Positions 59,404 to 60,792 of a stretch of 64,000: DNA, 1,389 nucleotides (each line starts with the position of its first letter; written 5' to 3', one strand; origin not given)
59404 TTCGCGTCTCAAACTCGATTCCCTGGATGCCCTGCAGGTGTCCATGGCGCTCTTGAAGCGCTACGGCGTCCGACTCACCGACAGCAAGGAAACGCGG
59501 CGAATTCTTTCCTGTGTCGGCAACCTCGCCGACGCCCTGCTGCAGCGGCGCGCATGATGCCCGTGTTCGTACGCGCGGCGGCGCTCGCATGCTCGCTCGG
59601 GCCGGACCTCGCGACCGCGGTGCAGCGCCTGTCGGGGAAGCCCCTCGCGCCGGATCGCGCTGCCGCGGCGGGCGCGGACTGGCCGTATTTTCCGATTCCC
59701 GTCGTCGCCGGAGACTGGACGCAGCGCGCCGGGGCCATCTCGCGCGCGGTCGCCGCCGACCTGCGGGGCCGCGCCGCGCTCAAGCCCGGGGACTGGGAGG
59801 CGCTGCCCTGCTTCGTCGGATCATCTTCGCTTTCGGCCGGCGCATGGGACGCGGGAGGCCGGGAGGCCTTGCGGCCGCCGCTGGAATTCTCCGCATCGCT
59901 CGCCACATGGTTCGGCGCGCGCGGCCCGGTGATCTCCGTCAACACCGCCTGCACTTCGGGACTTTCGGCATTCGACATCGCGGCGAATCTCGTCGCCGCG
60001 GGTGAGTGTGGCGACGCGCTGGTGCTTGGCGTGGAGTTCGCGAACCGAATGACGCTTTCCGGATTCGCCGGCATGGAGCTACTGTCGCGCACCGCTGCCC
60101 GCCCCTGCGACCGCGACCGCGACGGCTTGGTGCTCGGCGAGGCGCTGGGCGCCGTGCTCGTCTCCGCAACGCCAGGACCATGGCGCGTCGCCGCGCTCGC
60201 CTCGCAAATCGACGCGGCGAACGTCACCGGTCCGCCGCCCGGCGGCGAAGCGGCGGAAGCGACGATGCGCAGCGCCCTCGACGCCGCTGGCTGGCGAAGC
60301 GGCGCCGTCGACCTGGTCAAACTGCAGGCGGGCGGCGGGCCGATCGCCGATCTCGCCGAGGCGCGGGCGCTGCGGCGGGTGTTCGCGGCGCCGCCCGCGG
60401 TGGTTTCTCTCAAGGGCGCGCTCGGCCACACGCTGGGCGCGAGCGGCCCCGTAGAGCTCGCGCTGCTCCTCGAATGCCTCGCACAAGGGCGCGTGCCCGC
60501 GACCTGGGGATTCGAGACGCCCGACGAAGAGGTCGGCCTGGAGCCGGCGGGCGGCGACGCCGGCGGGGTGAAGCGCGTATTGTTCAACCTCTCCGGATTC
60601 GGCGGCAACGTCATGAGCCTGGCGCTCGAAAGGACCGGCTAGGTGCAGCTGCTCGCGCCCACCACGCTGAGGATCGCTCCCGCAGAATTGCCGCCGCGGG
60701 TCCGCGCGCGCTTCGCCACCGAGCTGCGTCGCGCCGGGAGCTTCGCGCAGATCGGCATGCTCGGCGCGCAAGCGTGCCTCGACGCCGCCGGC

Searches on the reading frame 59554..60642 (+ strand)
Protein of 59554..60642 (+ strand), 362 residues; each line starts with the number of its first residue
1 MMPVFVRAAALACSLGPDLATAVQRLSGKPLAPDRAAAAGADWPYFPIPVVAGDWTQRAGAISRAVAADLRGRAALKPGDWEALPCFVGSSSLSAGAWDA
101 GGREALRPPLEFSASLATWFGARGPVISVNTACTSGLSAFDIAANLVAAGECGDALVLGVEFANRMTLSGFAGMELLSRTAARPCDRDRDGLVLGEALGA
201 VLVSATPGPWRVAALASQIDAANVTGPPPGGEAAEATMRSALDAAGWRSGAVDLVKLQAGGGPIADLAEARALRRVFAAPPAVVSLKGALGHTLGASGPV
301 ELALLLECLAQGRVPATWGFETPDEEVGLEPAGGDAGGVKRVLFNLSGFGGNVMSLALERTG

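Call 77: search_protein_families(library=pfam, proteins=[window:59554-60642:+], max_evalue=0.00001)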
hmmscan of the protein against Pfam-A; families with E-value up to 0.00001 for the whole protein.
window:59554-60642:+ (362 aa): 2 families
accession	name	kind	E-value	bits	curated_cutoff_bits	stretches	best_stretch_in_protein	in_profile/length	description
PF02801.28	Ketoacyl-synt_C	-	2.4e-19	69.9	20.8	1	215-320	7-118/119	Beta-ketoacyl synthase, C-terminal domain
PF00109.32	ketoacyl-synt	-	1.9e-18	67.4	20.8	1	113-204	154-247/252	Beta-ketoacyl synthase, N-terminal domain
